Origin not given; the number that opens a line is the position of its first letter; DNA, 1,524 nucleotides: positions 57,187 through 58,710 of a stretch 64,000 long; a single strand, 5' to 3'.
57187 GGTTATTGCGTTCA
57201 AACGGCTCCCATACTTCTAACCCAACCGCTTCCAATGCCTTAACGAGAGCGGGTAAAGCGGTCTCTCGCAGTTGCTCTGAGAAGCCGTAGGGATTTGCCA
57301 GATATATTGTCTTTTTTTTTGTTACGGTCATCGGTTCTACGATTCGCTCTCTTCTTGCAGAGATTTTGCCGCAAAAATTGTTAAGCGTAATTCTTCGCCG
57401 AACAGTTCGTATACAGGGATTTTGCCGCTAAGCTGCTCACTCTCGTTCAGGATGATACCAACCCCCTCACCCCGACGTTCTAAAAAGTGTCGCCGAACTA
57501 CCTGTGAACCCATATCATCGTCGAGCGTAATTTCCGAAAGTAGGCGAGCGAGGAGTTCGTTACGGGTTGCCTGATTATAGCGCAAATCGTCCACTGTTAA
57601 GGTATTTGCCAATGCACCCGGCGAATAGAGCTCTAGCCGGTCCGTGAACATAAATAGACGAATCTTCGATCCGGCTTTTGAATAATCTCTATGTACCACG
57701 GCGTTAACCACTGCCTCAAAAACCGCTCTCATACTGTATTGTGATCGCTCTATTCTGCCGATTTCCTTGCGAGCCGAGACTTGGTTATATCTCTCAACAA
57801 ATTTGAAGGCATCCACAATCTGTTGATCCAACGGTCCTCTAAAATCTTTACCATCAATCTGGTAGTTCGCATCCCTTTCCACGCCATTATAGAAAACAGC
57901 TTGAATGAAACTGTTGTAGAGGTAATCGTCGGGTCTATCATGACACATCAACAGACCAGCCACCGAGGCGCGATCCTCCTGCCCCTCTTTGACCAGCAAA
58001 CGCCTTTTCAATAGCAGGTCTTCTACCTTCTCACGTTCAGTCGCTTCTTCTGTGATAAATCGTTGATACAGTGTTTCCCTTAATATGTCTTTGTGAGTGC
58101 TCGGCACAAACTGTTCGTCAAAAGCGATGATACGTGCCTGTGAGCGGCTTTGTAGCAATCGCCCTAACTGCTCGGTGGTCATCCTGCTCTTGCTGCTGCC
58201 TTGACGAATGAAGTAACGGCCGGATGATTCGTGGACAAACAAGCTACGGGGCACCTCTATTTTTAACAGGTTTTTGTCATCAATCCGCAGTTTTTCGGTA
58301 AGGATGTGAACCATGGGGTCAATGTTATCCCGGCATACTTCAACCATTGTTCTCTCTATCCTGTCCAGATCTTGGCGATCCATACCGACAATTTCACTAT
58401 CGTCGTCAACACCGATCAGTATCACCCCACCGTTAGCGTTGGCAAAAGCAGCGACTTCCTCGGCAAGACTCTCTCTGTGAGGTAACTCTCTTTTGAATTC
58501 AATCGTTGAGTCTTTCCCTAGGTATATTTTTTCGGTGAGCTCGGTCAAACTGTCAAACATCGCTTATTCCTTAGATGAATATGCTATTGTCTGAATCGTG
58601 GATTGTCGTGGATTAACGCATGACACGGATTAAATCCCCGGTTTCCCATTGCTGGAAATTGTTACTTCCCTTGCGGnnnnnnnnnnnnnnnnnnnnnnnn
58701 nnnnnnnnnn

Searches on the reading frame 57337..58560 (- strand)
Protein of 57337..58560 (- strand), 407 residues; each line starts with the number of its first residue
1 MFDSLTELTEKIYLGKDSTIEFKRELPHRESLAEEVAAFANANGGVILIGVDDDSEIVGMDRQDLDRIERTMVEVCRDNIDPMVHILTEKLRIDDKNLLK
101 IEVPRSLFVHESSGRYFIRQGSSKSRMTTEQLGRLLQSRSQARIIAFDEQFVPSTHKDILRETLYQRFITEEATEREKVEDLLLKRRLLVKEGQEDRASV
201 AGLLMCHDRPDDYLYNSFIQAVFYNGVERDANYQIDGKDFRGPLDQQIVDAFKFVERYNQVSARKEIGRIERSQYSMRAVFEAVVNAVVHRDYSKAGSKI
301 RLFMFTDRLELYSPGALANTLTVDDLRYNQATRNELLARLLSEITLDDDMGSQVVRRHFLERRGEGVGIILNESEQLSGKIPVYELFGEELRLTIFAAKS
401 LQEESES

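Call 3: search_protein_families(library=pfam, proteins=[window:57337-58560:-], max_evalue=0.01)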
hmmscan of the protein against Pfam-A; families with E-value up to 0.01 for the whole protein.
window:57337-58560:- (407 aa): 2 families
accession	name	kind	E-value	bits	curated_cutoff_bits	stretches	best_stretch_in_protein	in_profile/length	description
PF04326.19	SLFN_AlbA_2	-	2.3e-24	86.6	25.3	1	17-128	2-118/118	Schlafen, AlbA_2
PF13749.12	HATPase_c_4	-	1.3e-17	64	26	1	297-395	1-89/89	Putative ATP-dependent DNA helicase recG C-terminal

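Call 4: search_protein_families(library=padloc, proteins=[window:57337-58560:-], max_evalue=0.01)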
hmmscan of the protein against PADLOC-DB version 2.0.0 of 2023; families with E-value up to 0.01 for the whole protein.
window:57337-58560:- (407 aa): 3 families
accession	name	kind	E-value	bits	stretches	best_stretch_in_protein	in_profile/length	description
PDLC02394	pAgo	-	2.2e-24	83.3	1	30-399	55-438/1121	-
PDLC02402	Aga_SIR2-PNTD1-PNTD2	-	1.7e-10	37.7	1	170-321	343-487/876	Class I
PDLC02418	Aga_SIR2-Kinase-PNTD1-PNTD2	-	1.8e-06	24.4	1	227-322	273-366/756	Class I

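Call 5: search_protein_families(library=ncbifam, proteins=[window:57337-58560:-], max_evalue=0.01)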
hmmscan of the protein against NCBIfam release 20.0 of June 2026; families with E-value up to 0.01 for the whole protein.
window:57337-58560:- (407 aa): 0 families

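Call 18: search_solved_structures(query=window:57337-58560:-, max_evalue=0.01, show_alignments=0)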
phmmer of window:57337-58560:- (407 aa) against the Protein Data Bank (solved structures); distinct sequences matched with E-value up to 0.01: 11.
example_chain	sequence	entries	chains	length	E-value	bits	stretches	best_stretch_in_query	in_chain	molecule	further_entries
3lmm_A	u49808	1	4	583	7.1e-07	32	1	278-357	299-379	Uncharacterized protein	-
7eg0_B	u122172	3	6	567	4.4e-06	29.4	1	29-94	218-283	Schlafen family member 12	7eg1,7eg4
7lrc_A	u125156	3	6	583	5e-06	29.2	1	28-94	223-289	Schlafen family member 12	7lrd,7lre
5yd0_A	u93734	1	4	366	1.7e-05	27.4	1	12-96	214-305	Schlafen 8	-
9nyy_A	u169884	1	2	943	0.00016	24.3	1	14-94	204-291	Protein SLFN14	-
9jr9_A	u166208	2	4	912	0.00028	23.5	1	22-94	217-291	Protein SLFN14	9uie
9jn9_A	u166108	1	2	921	0.00039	23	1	23-94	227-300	Protein SLFN14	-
7cux_A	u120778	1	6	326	0.0048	19.4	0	10-93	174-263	Schlafen family member 5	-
7q3z_B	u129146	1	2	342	0.0052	19.3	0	10-93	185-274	Schlafen family member 5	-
6rr9_A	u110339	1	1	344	0.0053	19.3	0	10-93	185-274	Schlafen family member 5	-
2kyy_A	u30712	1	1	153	0.0073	18.8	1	5-111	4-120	Possible ATP-dependent DNA helicase RecG-related protein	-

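Call 19: find_homologous_proteins(query=window:57337-58560:-)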
Query window:57337-58560:- (407 aa): 3982 proteins with E <= 0.001 among 8000 candidates; the best 120 are listed.
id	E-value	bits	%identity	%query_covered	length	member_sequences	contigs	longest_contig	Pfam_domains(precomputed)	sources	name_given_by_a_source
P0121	4.5e-260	880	100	100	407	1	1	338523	PF13749.13,PF04326.20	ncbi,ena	-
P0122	1.9e-253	858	97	100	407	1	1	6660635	PF13749.13,PF04326.20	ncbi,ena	-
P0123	7.2e-252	853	96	100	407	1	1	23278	PF13749.13,PF04326.20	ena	-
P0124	1.2e-247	839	95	100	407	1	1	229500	PF13749.13,PF04326.20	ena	-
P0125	1.4e-242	822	93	100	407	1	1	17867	PF13749.13,PF04326.20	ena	-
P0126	2.5e-242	822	93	100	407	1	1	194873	PF13749.13,PF04326.20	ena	-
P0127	2.9e-241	818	92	100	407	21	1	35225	PF13749.13,PF04326.20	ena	-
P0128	6.9e-240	814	92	100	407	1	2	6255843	PF13749.13,PF04326.20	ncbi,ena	-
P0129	3.0e-239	812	92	100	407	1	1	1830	PF13749.13,PF04326.20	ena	-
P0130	3.1e-239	811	91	100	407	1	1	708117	PF13749.13,PF04326.20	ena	-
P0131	8.5e-239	810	91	100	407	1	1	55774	PF13749.13,PF04326.20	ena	-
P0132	1.3e-238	809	91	100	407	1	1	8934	PF13749.13,PF04326.20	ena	-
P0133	2.0e-238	809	90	100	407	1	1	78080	PF13749.13,PF04326.20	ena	-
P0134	1.1e-237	806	91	100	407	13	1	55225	PF13749.13,PF04326.20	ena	-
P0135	1.3e-237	806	90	100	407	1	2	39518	PF13749.13,PF04326.20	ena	-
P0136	2.3e-237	805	90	100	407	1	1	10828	PF13749.13,PF04326.20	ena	-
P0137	2.8e-237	805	91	100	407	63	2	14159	PF13749.13,PF04326.20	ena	-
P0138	3.1e-237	805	91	100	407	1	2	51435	PF13749.13,PF04326.20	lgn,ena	-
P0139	3.3e-237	805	91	100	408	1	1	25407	PF13749.13,PF04326.20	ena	-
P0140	5.1e-237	804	91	100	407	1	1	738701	PF13749.13,PF04326.20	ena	-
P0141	1.5e-236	803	90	100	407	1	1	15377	PF13749.13,PF04326.20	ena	-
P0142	1.7e-236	802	91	100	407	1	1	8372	PF13749.13,PF04326.20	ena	-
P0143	2.7e-236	802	91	100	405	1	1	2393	PF13749.13,PF04326.20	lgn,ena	-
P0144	7.5e-236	800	91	100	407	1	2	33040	PF13749.13,PF04326.20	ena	-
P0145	2.8e-235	798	90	100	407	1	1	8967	PF13749.13,PF04326.20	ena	-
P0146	2.9e-235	798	90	100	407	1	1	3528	PF13749.13,PF04326.20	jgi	-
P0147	4.4e-235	798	91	100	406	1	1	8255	PF13749.13,PF04326.20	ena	-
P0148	5.2e-235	798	90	100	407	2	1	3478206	PF13749.13,PF04326.20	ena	-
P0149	5.5e-235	797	90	100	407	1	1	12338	PF13749.13,PF04326.20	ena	-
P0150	1.1e-234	797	90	100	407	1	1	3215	PF13749.13,PF04326.20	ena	-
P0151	1.3e-234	796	90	100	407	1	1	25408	PF13749.13,PF04326.20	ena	-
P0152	1.7e-234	796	90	100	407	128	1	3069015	PF13749.13,PF04326.20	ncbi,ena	-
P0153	2.3e-234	795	89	100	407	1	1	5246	PF13749.13,PF04326.20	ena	-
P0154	1.3e-233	793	89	100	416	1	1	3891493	PF13749.13,PF04326.20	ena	-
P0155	2.0e-233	792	90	99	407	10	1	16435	PF13749.13,PF04326.20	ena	-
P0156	2.2e-233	792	89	100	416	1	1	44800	PF13749.13,PF04326.20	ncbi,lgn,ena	-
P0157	2.9e-233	792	90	100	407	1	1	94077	PF13749.13,PF04326.20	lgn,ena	-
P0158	5.5e-233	791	89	100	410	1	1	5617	PF13749.13,PF04326.20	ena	-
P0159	5.7e-233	791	89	100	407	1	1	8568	PF13749.13,PF04326.20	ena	-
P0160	7.8e-233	790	89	100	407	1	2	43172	PF13749.13,PF04326.20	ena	-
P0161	1.9e-232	789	89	100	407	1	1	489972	PF13749.13,PF04326.20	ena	-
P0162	2.3e-232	789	90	100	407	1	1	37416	PF13749.13,PF04326.20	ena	-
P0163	3.9e-232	788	89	100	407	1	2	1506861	PF13749.13,PF04326.20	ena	-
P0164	4.5e-232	788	89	99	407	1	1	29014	PF13749.13,PF04326.20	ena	-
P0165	7.3e-232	787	88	100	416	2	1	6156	PF13749.13,PF04326.20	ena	-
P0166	2.4e-231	786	89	100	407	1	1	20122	PF13749.13,PF04326.20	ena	-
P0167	3.2e-231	785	89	100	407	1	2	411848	PF13749.13,PF04326.20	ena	-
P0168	4.1e-231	785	89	100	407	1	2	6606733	PF13749.13,PF04326.20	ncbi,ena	-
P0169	5.8e-231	784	88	100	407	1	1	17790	PF13749.13,PF04326.20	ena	-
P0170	6.4e-231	784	88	100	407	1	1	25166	PF13749.13,PF04326.20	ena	-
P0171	6.6e-231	784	90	99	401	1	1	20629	PF13749.13,PF04326.20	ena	-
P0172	9.5e-231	784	88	100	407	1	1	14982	PF13749.13,PF04326.20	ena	-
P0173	1.5e-230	783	88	100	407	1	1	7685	PF13749.13,PF04326.20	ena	-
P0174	1.5e-230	783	88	100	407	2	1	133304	PF13749.13,PF04326.20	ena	-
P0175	2.5e-230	782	88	100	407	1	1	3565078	PF13749.13,PF04326.20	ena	-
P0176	2.7e-230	782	88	100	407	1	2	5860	PF13749.13,PF04326.20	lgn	-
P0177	6.1e-230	781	88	100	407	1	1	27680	PF13749.13,PF04326.20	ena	-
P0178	7.3e-230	781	88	100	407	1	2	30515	PF13749.13,PF04326.20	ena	-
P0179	2.0e-229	779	88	100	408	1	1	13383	PF13749.13,PF04326.20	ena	-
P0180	2.3e-229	779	89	100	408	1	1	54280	PF13749.13,PF04326.20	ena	-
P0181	2.1e-228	776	88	99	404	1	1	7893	PF13749.13,PF04326.20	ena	-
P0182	5.8e-228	774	88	100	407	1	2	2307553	PF13749.13,PF04326.20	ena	-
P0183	8.0e-228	774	87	100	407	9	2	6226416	PF13749.13,PF04326.20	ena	-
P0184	1.3e-227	773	88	99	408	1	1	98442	PF13749.13,PF04326.20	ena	-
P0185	2.0e-227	773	89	97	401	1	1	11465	PF13749.13,PF04326.20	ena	-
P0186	3.1e-227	772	87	100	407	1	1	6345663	PF13749.13,PF04326.20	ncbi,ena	-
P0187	4.1e-227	772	87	100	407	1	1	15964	PF13749.13,PF04326.20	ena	-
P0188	6.2e-227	771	86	100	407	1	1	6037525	PF13749.13,PF04326.20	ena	-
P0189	9.6e-227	770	87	100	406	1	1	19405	PF13749.13,PF04326.20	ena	-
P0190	1.0e-226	770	87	100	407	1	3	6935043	PF13749.13,PF04326.20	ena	-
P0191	2.5e-226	769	87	100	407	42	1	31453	PF13749.13,PF04326.20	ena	-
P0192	2.7e-226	769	87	99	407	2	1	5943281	PF13749.13,PF04326.20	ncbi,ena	-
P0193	3.0e-226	769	86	100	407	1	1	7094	PF13749.13,PF04326.20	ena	-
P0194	5.0e-226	768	88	99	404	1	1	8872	PF13749.13,PF04326.20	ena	-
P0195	6.6e-226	768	87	100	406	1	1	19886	PF13749.13,PF04326.20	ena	-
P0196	5.5e-225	765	87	100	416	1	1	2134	PF13749.13,PF04326.20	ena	-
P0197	6.8e-225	764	87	99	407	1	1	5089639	PF13749.13,PF04326.20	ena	-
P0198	3.1e-224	762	86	99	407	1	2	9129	PF13749.13,PF04326.20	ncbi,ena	-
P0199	3.4e-224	762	85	100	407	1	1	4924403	PF13749.13,PF04326.20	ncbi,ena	-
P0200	1.5e-223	760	86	100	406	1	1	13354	PF13749.13,PF04326.20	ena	-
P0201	1.9e-223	760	85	99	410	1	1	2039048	PF13749.13,PF04326.20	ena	-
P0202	4.6e-223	758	85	100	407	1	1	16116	PF13749.13,PF04326.20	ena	-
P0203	5.0e-223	758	85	100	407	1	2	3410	PF13749.13,PF04326.20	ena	-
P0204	5.4e-223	758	86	100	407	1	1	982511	PF13749.13,PF04326.20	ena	-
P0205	1.1e-222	757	85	100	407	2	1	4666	PF13749.13,PF04326.20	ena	-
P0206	2.8e-221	752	84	100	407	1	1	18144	PF13749.13,PF04326.20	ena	-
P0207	6.6e-221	751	84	100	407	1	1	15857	PF13749.13,PF04326.20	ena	-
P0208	9.4e-221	751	84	100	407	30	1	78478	PF13749.13,PF04326.20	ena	-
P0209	2.0e-220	750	84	100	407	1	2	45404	PF13749.13,PF04326.20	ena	-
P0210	2.1e-220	750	84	100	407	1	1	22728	PF13749.13,PF04326.20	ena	-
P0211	2.5e-220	749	84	100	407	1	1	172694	PF13749.13,PF04326.20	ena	-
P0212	3.6e-220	749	84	100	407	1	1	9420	PF13749.13,PF04326.20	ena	-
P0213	4.1e-220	749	84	100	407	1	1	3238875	PF13749.13,PF04326.20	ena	-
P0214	5.0e-220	748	84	99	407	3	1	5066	PF13749.13,PF04326.20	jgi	-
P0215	5.7e-220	748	84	100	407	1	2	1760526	PF13749.13,PF04326.20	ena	-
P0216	8.0e-220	748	84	100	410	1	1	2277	PF13749.13,PF04326.20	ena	-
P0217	1.2e-219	747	84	100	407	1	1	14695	PF13749.13,PF04326.20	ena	-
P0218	1.8e-219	746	84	100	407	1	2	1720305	PF13749.13,PF04326.20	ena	-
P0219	2.0e-219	746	83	100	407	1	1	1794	PF13749.13,PF04326.20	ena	-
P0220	2.1e-219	746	83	100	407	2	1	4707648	PF13749.13,PF04326.20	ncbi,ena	-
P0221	2.8e-219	746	84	100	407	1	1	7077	PF13749.13,PF04326.20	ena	-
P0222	5.5e-219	745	83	100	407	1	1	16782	PF13749.13,PF04326.20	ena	-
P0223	5.7e-219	745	85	100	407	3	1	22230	PF13749.13,PF04326.20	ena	-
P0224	7.4e-219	744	84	100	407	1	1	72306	PF13749.13,PF04326.20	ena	-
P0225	9.4e-219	744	84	100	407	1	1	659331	PF13749.13,PF04326.20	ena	-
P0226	3.2e-218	742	83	100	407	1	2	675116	PF13749.13,PF04326.20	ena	-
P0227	1.3e-216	737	83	100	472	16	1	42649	PF13749.13,PF04326.20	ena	-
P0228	6.2e-216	735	89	93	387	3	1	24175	PF13749.13,PF04326.20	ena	-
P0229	9.3e-216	734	83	100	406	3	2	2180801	PF13749.13,PF04326.20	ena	-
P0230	1.5e-215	734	82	100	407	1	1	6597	PF13749.13,PF04326.20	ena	-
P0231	7.0e-215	731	83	100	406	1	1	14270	PF13749.13,PF04326.20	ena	-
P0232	7.2e-215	731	83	100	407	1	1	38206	PF13749.13,PF04326.20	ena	-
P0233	1.8e-214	730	83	100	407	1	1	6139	PF13749.13,PF04326.20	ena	-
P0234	4.2e-214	729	83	100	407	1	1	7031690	PF13749.13,PF04326.20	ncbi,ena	-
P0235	5.5e-214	728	82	100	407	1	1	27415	PF13749.13,PF04326.20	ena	-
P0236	6.7e-214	728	82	100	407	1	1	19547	PF13749.13,PF04326.20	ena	-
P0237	1.9e-213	727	82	100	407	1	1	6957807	PF13749.13,PF04326.20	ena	-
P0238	2.9e-213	726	82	100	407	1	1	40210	PF13749.13,PF04326.20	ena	-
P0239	3.7e-213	726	80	100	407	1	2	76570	PF13749.13,PF04326.20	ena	-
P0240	4.2e-213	725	90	91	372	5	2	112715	PF13749.13,PF04326.20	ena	-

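Call 20: find_encoding_contigs(protein=P0220, flank=8000, max_places=3)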
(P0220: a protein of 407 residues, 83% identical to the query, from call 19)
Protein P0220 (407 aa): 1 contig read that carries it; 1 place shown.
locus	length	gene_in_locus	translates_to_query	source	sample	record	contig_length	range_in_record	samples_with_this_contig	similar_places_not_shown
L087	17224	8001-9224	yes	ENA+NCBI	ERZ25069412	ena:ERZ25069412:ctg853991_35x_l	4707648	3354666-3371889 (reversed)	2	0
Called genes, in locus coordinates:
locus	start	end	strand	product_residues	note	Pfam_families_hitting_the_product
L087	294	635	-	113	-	PF14302:DUF4377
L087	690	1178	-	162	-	PF14302:DUF4377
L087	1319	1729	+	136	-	-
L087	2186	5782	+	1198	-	PF02384:N6_Mtase (faint), PF20473:MmeI_Mtase, PF07669:Eco57I, PF22837:M_Eco57I_C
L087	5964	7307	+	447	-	PF01966:HD, PF19276:HD_assoc_2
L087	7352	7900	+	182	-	-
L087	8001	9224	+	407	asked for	PF04326:SLFN_AlbA_2, PF13749:HATPase_c_4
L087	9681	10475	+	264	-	PF07505:DUF5131, PF17338:GP88 (weak)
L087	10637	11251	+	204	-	PF13676:TIR_2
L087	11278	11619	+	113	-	PF02661:Fic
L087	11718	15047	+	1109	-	PF13091:PLDc_2, PF00176:SNF2-rel_dom (weak), PF00271:Helicase_C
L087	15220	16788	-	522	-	PF13620:CarboxypepD_reg (weak), PF13715:CarbopepD_reg_2 (faint), PF20598:DUF6795 (faint), PF13620:CarboxypepD_reg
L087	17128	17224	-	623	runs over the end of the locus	-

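Call 21: find_encoding_contigs(protein=P0199, flank=8000, max_places=3)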
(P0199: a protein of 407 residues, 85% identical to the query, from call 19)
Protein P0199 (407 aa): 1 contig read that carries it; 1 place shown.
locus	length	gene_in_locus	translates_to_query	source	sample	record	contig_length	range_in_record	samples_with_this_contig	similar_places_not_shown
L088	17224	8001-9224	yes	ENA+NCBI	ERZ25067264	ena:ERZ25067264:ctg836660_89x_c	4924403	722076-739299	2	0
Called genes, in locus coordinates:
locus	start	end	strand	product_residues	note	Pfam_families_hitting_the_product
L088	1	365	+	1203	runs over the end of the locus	PF02384:N6_Mtase (faint), PF20473:MmeI_Mtase, PF07669:Eco57I, PF22837:M_Eco57I_C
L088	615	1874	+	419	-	-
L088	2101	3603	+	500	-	PF18145:SAVED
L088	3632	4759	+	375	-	PF18144:SMODS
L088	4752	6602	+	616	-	PF26398:Cap2_linker, PF00899:ThiF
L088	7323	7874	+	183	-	-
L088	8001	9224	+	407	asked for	PF04326:SLFN_AlbA_2, PF13749:HATPase_c_4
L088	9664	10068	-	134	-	PF15970:HicB-like_2 (weak)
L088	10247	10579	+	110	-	PF04326:SLFN_AlbA_2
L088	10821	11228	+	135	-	-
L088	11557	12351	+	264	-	PF07505:DUF5131, PF17338:GP88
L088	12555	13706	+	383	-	PF02463:SMC_N (faint), PF13175:AAA_15 (weak), PF13304:AAA_21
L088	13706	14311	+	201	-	-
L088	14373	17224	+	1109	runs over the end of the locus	PF13091:PLDc_2, PF00176:SNF2-rel_dom (weak), PF00271:Helicase_C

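Call 22: find_encoding_contigs(protein=P0234, flank=8000, max_places=3)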
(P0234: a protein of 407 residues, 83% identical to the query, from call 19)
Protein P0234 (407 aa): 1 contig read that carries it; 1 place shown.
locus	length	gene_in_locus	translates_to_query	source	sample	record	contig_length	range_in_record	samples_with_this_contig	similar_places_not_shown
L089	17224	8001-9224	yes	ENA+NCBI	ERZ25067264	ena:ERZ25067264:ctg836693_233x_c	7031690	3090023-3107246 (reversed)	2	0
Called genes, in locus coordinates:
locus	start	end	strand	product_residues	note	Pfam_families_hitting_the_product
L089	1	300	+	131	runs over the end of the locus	-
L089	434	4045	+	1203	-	PF02384:N6_Mtase (faint), PF20473:MmeI_Mtase, PF07669:Eco57I, PF22837:M_Eco57I_C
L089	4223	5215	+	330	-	PF18864:AbiTii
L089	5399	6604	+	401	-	-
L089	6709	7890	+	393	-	PF04326:SLFN_AlbA_2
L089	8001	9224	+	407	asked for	PF04326:SLFN_AlbA_2, PF13749:HATPase_c_4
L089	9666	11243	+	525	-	-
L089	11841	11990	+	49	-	-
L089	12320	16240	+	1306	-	-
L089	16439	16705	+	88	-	-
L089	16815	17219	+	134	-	-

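Call 38: find_related_loci(query=window:57337-58560:-, collection=metagenome_contigs, flank=6000)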
Query window:57337-58560:- (407 aa) in metagenome_contigs; peptide patterns used: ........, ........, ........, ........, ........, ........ (x = any residue, [..] = any of these).
190 stretches matched a pattern; 8 encode a relative of the query (tblastn E <= 1e-3); 8 distinct loci.
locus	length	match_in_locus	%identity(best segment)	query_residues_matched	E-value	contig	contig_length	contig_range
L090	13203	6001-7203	78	1-402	0e+0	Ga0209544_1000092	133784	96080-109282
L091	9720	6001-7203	78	1-402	0e+0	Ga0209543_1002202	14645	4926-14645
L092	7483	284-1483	77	1-401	0e+0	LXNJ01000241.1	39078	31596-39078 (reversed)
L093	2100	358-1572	69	1-406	0e+0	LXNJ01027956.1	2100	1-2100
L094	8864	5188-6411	43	2-400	9e-98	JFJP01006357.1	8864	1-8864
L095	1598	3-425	79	266-406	6e-72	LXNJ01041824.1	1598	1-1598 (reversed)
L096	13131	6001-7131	29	8-396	2e-42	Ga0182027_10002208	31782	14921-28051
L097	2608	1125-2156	25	22-356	3e-24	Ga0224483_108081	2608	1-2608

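Call 40: search_protein_families(library=phrogs, proteins=[window:57337-58560:-], max_evalue=0.001)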
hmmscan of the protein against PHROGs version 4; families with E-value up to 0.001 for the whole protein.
window:57337-58560:- (407 aa): 1 family
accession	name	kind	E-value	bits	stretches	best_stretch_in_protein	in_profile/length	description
phrog_12156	-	DNA, RNA and nucleotide metabolism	3e-51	175.6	1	15-398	17-400/485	DNA helicase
